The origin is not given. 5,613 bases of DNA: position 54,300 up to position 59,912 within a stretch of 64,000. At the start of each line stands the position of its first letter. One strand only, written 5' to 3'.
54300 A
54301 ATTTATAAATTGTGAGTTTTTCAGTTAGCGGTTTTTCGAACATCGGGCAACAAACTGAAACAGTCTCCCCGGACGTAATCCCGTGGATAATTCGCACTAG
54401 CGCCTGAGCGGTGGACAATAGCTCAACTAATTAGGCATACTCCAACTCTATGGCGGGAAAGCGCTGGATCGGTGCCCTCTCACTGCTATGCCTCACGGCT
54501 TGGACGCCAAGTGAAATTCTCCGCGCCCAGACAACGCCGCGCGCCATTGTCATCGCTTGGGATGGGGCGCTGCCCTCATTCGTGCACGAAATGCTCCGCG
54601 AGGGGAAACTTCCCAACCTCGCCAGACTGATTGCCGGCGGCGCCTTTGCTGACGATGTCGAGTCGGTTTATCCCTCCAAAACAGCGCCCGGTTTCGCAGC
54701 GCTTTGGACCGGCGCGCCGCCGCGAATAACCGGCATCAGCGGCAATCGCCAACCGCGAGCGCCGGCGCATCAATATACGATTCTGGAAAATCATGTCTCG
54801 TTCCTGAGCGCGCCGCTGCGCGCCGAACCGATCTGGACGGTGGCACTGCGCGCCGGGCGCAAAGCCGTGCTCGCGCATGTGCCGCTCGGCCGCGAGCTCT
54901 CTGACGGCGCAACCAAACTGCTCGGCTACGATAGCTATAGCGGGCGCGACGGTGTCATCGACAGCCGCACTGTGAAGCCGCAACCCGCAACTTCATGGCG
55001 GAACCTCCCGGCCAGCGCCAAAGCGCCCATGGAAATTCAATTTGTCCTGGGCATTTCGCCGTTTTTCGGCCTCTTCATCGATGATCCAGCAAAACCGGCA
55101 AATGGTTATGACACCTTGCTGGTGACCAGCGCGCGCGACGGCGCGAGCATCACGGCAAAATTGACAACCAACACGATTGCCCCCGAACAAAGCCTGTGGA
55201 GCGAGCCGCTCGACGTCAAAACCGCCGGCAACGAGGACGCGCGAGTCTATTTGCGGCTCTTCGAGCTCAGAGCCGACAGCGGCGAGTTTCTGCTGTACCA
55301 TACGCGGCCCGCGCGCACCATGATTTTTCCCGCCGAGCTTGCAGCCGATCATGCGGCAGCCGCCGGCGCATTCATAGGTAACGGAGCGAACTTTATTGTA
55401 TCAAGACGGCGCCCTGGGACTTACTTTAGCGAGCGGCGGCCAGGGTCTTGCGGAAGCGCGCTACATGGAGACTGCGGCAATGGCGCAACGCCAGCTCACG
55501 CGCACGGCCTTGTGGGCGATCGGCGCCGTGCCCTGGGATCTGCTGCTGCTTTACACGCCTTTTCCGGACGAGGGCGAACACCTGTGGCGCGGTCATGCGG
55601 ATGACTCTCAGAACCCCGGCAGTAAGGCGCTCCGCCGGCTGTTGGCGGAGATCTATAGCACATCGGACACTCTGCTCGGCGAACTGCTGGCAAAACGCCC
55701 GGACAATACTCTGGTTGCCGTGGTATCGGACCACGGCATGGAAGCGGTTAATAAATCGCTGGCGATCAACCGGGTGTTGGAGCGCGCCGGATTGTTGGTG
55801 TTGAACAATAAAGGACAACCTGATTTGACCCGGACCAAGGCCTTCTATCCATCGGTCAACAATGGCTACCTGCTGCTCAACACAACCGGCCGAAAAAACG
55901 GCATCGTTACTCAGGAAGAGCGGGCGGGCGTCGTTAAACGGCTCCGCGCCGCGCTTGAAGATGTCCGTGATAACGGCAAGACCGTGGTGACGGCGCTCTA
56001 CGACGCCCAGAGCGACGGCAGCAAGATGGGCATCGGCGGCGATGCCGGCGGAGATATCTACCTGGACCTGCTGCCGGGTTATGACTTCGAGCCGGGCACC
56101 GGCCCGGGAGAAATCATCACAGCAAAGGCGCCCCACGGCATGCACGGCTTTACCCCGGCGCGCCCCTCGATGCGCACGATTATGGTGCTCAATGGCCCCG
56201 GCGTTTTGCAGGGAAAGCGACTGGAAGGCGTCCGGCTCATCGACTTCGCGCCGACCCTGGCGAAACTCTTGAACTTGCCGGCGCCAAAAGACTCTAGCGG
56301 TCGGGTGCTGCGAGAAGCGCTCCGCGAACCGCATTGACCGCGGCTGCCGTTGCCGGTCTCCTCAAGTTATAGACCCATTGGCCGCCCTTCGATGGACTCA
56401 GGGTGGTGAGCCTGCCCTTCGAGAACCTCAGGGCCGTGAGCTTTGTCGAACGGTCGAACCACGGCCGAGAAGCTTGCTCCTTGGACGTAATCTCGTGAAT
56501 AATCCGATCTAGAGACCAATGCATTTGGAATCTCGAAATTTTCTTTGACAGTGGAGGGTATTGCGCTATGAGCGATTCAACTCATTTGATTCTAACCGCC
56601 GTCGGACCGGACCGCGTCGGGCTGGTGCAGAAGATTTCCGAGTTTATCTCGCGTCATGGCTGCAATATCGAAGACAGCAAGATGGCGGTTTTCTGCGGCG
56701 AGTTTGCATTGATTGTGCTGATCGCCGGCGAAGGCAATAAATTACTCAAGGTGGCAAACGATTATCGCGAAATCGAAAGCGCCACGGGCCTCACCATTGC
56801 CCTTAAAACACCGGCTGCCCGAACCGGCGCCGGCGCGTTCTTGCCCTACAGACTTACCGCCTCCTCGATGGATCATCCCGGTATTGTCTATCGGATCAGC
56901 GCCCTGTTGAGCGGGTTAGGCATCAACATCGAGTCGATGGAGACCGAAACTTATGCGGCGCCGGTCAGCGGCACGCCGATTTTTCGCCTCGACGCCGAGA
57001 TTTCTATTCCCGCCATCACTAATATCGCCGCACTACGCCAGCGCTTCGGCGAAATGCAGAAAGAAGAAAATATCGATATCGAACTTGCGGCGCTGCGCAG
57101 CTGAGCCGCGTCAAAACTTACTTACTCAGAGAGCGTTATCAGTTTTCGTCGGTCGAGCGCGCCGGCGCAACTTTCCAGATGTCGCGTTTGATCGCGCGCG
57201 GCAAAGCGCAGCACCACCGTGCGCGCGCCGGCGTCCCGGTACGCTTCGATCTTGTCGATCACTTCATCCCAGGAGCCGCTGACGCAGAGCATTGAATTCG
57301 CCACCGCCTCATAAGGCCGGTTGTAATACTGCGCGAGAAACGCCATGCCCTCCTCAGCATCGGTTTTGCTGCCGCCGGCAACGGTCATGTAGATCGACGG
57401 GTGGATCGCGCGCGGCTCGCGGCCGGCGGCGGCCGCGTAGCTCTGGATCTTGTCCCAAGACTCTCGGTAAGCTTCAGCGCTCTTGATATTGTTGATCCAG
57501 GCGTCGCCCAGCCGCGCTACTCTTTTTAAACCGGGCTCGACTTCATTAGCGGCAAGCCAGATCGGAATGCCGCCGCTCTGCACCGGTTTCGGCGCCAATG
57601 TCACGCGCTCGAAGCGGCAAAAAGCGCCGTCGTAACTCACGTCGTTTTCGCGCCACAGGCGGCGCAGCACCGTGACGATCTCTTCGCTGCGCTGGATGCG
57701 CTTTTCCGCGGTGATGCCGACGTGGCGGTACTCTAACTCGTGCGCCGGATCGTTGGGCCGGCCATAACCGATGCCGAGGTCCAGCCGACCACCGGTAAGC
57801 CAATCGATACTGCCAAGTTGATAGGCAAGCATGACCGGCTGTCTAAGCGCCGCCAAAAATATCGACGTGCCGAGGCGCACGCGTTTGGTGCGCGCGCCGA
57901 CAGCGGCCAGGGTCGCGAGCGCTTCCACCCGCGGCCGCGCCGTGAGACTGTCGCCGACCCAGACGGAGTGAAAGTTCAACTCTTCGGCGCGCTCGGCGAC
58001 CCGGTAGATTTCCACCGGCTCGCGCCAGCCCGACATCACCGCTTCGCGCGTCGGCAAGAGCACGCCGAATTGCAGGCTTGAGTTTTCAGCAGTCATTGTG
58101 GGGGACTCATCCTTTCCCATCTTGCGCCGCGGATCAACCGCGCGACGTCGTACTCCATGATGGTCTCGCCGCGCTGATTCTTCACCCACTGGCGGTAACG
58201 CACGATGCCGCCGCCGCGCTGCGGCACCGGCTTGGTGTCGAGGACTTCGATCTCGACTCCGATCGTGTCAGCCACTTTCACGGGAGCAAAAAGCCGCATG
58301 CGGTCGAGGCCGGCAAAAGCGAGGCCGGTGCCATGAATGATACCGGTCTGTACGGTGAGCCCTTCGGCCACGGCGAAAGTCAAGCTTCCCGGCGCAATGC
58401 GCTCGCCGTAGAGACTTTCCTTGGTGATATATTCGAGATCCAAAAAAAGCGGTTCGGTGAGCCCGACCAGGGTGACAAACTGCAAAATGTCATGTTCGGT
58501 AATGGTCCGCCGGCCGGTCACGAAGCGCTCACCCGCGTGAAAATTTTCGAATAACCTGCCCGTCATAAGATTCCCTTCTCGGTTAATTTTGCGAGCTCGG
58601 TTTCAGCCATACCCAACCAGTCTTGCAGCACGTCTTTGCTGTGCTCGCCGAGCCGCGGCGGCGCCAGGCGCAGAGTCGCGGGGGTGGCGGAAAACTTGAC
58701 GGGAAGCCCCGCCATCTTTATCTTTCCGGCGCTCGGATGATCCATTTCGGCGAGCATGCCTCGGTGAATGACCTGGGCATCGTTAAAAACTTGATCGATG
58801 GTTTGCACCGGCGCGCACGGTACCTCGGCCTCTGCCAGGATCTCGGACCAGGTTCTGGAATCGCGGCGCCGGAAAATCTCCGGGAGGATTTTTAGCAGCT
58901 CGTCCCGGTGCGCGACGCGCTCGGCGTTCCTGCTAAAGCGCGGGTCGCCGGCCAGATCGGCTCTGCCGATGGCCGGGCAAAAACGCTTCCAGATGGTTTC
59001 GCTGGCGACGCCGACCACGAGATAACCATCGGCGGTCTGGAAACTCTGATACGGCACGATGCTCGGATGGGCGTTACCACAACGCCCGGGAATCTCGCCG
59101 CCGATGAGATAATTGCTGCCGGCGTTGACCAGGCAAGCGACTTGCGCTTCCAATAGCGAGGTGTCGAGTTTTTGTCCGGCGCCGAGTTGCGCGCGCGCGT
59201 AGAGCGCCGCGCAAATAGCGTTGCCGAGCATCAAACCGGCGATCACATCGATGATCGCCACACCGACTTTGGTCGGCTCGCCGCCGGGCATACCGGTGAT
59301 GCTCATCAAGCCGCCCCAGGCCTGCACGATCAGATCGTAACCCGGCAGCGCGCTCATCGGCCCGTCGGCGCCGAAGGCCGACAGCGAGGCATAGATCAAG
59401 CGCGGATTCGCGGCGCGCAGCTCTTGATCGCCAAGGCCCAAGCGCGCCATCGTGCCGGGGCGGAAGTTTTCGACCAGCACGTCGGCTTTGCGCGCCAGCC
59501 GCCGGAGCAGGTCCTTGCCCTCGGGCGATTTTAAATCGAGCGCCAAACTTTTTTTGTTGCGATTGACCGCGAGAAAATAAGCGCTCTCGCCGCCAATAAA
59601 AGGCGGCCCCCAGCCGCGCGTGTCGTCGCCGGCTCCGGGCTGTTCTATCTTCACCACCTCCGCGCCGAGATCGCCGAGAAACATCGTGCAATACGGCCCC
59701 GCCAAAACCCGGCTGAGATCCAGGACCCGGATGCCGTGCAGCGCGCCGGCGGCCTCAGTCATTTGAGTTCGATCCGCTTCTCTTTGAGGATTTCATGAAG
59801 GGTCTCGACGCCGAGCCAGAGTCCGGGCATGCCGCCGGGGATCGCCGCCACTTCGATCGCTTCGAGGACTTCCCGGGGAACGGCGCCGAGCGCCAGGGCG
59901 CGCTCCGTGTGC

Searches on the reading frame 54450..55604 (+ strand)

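Call 51: search_protein_families(library=pfam, proteins=[window:54450-55604:+], max_evalue=0.0001)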
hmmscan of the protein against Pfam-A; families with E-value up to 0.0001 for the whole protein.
window:54450-55604:+ (384 aa): 1 family
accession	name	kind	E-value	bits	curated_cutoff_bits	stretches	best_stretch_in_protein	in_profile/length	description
PF01663.27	Phosphodiest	-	7.4e-16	59.1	23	1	33-144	2-109/342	Type I phosphodiesterase / nucleotide pyrophosphatase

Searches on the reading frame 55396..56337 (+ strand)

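Call 51: search_protein_families(library=pfam, proteins=[window:55396-56337:+], max_evalue=0.0001)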
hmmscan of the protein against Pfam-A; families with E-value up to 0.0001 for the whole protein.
window:55396-56337:+ (313 aa): 1 family
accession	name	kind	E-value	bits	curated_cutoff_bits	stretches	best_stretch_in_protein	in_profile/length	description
PF01663.27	Phosphodiest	-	2.3e-15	57.5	23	1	45-252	158-341/342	Type I phosphodiesterase / nucleotide pyrophosphatase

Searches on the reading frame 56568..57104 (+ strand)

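Call 51: search_protein_families(library=pfam, proteins=[window:56568-57104:+], max_evalue=0.0001)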
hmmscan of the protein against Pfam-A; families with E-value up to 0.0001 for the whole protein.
window:56568-57104:+ (178 aa): 4 families
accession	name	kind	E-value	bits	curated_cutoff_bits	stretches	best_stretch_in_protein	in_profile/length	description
PF13740.12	ACT_6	-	1.7e-19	69.9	23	1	6-77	2-73/76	ACT domain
PF01842.31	ACT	-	6.7e-11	42.2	27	0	96-127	3-34/66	ACT domain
PF13291.12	ACT_4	-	2.5e-07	31.7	27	0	95-156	8-65/80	ACT domain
PF22629.2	ACT_AHAS_ss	-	9.1e-07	29.4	27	0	101-127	6-32/67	AHAS small subunit-like ACT domain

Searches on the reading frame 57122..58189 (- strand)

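Call 51: search_protein_families(library=pfam, proteins=[window:57122-58189:-], max_evalue=0.0001)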
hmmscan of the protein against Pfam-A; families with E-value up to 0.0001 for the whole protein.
window:57122-58189:- (355 aa): 1 family
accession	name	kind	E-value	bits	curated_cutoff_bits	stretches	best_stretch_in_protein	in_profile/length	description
PF00296.26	Bac_luciferase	-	7.4e-55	186.9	27.9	1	40-323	2-313/314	Luciferase-like monooxygenase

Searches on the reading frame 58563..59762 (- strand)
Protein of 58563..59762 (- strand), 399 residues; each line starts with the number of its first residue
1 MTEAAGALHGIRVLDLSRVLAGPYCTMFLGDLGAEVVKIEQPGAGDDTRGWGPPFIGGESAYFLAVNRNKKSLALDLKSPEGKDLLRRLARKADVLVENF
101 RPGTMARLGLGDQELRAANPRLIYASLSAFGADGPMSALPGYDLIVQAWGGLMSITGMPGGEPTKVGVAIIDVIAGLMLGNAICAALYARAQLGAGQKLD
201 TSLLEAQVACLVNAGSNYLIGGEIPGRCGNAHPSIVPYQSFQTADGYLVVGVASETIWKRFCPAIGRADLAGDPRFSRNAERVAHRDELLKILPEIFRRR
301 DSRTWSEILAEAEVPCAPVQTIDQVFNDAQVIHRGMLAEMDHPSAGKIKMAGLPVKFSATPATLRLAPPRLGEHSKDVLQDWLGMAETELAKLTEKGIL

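Call 51: search_protein_families(library=pfam, proteins=[window:58563-59762:-], max_evalue=0.0001)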
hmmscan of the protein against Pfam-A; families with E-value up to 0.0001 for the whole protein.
window:58563-59762:- (399 aa): 1 family
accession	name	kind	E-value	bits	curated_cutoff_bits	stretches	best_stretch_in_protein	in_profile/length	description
PF02515.22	CoA_transf_3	-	7.7e-141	469.9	23.3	1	8-375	1-366/366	CoA-transferase family III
